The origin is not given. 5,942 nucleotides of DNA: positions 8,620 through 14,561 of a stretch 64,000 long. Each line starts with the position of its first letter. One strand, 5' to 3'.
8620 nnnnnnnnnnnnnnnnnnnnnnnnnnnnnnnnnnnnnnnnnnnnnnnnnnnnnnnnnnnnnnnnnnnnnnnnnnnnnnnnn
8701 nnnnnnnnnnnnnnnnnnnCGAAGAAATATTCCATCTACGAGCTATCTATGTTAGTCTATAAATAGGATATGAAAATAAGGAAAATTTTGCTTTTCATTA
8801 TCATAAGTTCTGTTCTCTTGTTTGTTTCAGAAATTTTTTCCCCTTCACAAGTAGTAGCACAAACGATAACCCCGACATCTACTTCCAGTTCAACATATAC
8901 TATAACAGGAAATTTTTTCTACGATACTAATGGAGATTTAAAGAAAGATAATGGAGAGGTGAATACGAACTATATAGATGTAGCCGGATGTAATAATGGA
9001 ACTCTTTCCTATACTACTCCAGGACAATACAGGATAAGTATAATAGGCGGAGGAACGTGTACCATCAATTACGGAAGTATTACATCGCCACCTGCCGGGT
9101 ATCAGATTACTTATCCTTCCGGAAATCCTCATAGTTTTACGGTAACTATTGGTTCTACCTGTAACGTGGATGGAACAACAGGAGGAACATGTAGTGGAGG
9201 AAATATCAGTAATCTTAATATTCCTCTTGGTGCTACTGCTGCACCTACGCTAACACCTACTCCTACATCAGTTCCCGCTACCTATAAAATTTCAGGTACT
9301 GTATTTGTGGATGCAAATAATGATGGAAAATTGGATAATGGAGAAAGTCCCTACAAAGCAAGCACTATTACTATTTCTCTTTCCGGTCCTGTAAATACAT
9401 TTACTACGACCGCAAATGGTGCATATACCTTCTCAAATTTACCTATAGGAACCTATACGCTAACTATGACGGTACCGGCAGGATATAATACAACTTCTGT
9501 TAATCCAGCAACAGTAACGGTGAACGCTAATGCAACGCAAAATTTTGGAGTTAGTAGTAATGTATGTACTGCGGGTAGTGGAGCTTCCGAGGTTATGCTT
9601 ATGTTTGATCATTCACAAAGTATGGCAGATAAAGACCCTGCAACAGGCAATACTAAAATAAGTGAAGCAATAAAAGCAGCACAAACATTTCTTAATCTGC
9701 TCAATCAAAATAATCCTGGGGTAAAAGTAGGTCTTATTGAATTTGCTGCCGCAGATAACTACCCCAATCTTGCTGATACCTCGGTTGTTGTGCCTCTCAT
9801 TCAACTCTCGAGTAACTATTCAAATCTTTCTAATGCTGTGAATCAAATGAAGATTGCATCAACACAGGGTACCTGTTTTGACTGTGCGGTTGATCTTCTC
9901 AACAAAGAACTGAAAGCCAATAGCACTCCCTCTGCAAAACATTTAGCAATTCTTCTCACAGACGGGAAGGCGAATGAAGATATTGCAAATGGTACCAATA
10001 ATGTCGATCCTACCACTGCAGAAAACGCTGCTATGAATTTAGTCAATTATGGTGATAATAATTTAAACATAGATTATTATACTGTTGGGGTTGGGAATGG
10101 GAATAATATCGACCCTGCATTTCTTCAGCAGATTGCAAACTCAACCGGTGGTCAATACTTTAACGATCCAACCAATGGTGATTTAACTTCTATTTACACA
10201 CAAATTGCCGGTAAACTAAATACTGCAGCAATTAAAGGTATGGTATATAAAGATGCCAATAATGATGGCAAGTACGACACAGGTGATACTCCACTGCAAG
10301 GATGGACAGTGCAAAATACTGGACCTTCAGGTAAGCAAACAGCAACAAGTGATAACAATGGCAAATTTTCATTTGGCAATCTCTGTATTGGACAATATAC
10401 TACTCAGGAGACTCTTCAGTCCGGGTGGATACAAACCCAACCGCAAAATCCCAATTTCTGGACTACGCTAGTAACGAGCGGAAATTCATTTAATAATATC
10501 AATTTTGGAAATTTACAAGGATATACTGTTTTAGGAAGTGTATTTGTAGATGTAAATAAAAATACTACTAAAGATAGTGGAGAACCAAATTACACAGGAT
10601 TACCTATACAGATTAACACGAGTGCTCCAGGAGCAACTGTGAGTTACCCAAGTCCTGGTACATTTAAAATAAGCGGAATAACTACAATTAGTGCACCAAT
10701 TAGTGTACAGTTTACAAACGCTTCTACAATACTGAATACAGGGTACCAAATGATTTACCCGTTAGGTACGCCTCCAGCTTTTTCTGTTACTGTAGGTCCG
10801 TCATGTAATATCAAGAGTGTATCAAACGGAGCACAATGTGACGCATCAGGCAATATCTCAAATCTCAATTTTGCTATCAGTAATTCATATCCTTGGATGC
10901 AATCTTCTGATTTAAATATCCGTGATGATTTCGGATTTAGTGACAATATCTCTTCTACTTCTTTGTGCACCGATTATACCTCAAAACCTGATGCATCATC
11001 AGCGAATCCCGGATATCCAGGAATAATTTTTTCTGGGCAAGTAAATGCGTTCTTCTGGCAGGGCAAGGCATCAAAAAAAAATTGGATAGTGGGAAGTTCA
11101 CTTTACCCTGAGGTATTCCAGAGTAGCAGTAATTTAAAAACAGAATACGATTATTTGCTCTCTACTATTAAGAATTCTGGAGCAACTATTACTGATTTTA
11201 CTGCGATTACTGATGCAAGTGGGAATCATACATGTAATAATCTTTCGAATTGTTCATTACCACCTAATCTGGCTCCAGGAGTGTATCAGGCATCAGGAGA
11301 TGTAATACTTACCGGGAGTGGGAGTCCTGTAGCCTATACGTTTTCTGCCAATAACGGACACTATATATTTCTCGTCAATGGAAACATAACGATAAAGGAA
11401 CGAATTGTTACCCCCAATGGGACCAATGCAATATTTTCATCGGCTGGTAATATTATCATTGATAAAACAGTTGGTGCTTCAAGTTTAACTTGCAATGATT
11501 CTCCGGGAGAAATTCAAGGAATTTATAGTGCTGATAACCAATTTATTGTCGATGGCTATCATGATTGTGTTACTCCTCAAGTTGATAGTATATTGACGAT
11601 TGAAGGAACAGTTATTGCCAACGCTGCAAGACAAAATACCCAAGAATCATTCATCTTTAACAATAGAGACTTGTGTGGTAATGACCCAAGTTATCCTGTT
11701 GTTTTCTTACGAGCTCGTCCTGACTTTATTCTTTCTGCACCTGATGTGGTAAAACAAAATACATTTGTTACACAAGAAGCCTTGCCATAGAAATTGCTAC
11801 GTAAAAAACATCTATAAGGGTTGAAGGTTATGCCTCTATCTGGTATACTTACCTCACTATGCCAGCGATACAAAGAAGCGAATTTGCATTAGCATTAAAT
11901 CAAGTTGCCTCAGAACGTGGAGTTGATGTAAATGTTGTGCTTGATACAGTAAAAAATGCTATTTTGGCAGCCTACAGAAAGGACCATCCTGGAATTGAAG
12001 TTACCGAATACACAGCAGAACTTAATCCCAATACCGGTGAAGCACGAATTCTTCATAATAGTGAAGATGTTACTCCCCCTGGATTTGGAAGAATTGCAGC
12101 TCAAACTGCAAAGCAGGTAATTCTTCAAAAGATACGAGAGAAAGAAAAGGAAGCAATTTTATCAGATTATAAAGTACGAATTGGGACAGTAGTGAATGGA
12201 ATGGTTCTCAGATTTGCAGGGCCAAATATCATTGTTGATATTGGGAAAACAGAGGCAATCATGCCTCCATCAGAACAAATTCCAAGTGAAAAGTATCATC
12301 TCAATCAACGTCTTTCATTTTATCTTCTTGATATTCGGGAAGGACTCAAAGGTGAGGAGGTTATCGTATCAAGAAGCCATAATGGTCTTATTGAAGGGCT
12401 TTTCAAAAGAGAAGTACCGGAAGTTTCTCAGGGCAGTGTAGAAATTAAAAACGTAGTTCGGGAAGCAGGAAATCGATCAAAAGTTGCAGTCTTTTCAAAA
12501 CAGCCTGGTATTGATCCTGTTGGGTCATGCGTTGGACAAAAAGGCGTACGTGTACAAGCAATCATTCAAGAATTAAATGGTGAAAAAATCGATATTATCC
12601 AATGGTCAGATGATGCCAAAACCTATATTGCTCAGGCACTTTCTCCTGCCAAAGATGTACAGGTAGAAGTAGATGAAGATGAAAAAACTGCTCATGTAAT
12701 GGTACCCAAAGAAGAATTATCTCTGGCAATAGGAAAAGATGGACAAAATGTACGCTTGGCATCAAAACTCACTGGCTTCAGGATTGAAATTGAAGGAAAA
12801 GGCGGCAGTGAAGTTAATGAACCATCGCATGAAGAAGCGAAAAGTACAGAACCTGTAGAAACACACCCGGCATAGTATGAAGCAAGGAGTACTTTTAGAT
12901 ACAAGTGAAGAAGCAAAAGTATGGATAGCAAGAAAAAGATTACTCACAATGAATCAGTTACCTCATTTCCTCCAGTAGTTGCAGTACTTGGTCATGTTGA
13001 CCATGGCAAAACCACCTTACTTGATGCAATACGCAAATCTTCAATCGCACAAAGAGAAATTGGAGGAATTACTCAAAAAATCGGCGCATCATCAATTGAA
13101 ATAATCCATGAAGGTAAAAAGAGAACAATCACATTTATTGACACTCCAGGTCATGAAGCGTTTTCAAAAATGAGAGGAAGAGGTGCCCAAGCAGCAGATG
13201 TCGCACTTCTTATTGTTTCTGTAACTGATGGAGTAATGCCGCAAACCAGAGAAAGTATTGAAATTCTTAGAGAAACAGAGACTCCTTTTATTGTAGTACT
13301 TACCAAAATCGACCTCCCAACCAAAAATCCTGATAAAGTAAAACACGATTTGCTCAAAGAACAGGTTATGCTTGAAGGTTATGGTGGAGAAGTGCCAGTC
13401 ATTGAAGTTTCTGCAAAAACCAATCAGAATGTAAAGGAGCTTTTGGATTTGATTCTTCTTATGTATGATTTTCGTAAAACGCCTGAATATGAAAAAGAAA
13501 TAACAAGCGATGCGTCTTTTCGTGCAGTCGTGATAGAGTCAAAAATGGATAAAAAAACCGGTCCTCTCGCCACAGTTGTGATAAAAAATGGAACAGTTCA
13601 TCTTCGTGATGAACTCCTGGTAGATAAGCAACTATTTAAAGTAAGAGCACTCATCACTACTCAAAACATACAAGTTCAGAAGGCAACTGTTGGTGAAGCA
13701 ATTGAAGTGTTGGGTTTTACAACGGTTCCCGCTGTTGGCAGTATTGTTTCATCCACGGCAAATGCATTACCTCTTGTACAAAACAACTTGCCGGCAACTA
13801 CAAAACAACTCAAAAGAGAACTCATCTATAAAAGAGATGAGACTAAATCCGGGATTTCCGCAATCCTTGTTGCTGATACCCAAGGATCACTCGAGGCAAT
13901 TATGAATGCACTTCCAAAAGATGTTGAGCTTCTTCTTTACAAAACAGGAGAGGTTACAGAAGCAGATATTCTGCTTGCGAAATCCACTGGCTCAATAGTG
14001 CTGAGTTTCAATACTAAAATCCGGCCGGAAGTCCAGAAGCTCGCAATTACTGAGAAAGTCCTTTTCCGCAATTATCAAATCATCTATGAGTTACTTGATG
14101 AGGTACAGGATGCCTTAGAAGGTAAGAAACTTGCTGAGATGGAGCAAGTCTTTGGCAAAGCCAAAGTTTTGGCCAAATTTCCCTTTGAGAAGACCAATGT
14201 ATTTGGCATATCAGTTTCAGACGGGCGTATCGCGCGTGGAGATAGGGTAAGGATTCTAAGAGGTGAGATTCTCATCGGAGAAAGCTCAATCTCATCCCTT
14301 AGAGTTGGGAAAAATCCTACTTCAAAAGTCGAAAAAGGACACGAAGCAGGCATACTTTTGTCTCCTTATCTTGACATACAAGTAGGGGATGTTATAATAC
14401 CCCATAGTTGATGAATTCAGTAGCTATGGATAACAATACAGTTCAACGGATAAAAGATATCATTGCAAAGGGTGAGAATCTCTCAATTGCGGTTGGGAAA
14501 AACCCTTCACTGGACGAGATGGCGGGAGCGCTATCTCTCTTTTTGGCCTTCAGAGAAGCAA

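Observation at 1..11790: Candidate novel module: repeat protein, M-domain-less prion-like Clp unfoldase, membrane subtilisin, pseudo-ATPase Clp paralogue and giant vWA surface protein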

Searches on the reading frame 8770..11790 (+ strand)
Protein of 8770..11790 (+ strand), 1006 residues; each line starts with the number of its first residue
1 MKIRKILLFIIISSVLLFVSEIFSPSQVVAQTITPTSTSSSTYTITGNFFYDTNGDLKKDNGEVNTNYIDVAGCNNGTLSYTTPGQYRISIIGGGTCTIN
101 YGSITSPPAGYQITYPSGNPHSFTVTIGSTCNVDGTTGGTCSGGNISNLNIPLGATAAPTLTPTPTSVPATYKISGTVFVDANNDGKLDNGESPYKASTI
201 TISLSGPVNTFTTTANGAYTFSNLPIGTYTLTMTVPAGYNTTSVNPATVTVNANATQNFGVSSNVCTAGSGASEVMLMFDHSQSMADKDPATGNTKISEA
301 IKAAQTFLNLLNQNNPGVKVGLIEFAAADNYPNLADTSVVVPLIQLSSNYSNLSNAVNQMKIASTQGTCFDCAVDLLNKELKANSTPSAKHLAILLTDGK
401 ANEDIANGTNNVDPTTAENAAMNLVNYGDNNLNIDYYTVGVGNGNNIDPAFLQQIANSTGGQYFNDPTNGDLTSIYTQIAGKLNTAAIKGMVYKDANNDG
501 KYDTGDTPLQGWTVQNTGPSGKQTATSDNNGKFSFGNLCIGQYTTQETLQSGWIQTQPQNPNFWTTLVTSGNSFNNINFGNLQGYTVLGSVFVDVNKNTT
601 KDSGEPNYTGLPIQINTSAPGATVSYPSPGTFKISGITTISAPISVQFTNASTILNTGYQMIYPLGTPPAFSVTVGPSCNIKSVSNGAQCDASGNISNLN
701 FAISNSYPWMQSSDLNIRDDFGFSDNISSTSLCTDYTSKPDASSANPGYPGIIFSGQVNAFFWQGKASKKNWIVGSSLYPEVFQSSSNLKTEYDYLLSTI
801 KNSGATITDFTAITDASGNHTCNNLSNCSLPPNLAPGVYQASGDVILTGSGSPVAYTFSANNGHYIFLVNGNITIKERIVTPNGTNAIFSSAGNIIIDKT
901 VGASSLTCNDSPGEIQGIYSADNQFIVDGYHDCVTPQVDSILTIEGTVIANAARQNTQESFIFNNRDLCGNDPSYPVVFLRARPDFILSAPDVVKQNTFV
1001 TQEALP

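Call 3: search_protein_families(library=pfam, proteins=[window:8770-11790:+], max_evalue=0.01)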
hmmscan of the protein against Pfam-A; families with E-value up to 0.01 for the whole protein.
window:8770-11790:+ (1006 aa): 9 families
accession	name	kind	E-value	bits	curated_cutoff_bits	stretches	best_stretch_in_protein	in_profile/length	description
PF17210.9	SdrD_B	-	9.4e-24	84.2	29.7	2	174-263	3-95/112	SdrD B-like domain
PF00092.34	VWA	-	4.6e-16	59.9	23.8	1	275-477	2-173/174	von Willebrand factor type A domain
PF17802.7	SpaA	-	6.4e-14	52.3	23.1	2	202-257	31-83/91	Prealbumin-like fold domain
PF13620.12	CarboxypepD_reg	-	6e-13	49.4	32.3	2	194-259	13-79/82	Carboxypeptidase regulatory-like domain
PF13519.12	VWA_2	-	2.1e-11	44.8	27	1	275-399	1-106/107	von Willebrand factor type A domain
PF13715.12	CarbopepD_reg_2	-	0.0001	22.7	32.2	1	198-257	15-70/88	CarboxypepD_reg-like domain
PF07495.19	Y_Y_Y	-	0.0013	19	26.6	0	213-251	24-62/65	Y_Y_Y domain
PF06707.17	DUF1194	-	0.0028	17.3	27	1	274-423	5-150/206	Protein of unknown function (DUF1194)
PF09430.16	EMC7_beta-sandw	-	0.0054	17.4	26.6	0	198-237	8-49/122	ER membrane protein complex subunit 7, beta-sandwich domain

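Call 51: search_protein_families(library=ncbifam, proteins=[window:8770-11790:+], max_evalue=0.001)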
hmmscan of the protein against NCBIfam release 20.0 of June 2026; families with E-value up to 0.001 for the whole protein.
window:8770-11790:+ (1006 aa): 2 families
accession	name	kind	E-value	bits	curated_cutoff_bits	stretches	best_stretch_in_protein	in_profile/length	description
NF010238.0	PRK13685.1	subfamily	1e-06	28.1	432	1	274-484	98-299/335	hypothetical protein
NF047508.1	VWA_BatA_Lepto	exception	2.5e-06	26.8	380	1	274-480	90-270/315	VWA domain-containing protein BatA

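Call 84: search_protein_families(library=padloc, proteins=[window:8770-11790:+], max_evalue=0.00001)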
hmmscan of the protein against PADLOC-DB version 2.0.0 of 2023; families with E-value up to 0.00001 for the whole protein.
window:8770-11790:+ (1006 aa): 0 families

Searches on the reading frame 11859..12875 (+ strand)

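Call 3: search_protein_families(library=pfam, proteins=[window:11859-12875:+], max_evalue=0.01)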
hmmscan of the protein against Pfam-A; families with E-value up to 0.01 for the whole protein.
window:11859-12875:+ (338 aa): 6 families
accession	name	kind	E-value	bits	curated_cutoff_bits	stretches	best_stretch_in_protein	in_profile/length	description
PF13184.12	KH_5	-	1.1e-28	99.6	27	1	203-270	1-68/69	NusA-like KH domain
PF08529.16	NusA_N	-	3.3e-18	66.5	23.8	2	8-69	1-60/119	NusA N-terminal domain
PF23095.1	KH_NusA_C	-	3.4e-07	30.7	34.2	1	282-327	5-51/59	Transcription termination/antitermination protein NusA, KH domain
PF00013.35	KH_1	-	1.2e-05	25.5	21.5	0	278-315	2-40/66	KH domain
PF07650.23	KH_2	-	0.00011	22.3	22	1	255-314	4-64/78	KH domain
PF13083.13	KH_KhpA-B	-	0.0034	17.7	32.1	0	256-298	6-51/73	KhpA/KhpB, KH domain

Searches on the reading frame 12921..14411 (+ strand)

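Call 3: search_protein_families(library=pfam, proteins=[window:12921-14411:+], max_evalue=0.01)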
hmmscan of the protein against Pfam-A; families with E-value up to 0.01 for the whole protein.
window:12921-14411:+ (496 aa): 12 families
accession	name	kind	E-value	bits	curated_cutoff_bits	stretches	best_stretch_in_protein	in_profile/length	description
PF00009.33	GTP_EFTU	-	2.9e-40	138.3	26.5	1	20-179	6-183/188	Elongation factor Tu GTP binding domain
PF11987.13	IF-2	-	1.6e-20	73.6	27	1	299-396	14-117/117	Translation-initiation factor 2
PF22042.2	EF-G_D2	-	4.9e-14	52.6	27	1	200-277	2-82/84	Elongation factor G domain 2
PF01926.29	MMR_HSR1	-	5.1e-13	49.6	21.9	1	20-129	2-113/113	50S ribosome-binding GTPase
PF00071.28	Ras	-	2.8e-10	40.4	21.6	1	20-178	2-156/162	Ras family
PF03144.31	GTP_EFTU_D2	-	3.3e-07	31.1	30.3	1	428-492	4-72/73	Elongation factor Tu domain 2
PF02421.24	FeoB_N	-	4.9e-07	29.8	27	1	20-177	3-155/156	Ferrous iron transport protein B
PF08477.19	Roc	-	3.9e-05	24.3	27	1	20-131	2-119/119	Ras of Complex, Roc, domain of DAPkinase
PF00350.29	Dynamin_N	-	4.1e-05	24.1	27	0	20-54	1-35/168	Dynamin family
PF10662.15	PduV-EutP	-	7.2e-05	23.1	21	1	21-177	5-140/143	Ethanolamine utilisation - propanediol utilisation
PF03029.23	ATP_bind_1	-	0.00025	21.4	27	1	67-184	90-216/240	Conserved hypothetical ATP binding protein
PF09439.16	SRPRB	-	0.0077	16.1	25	0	18-84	4-62/178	Signal recognition particle receptor beta subunit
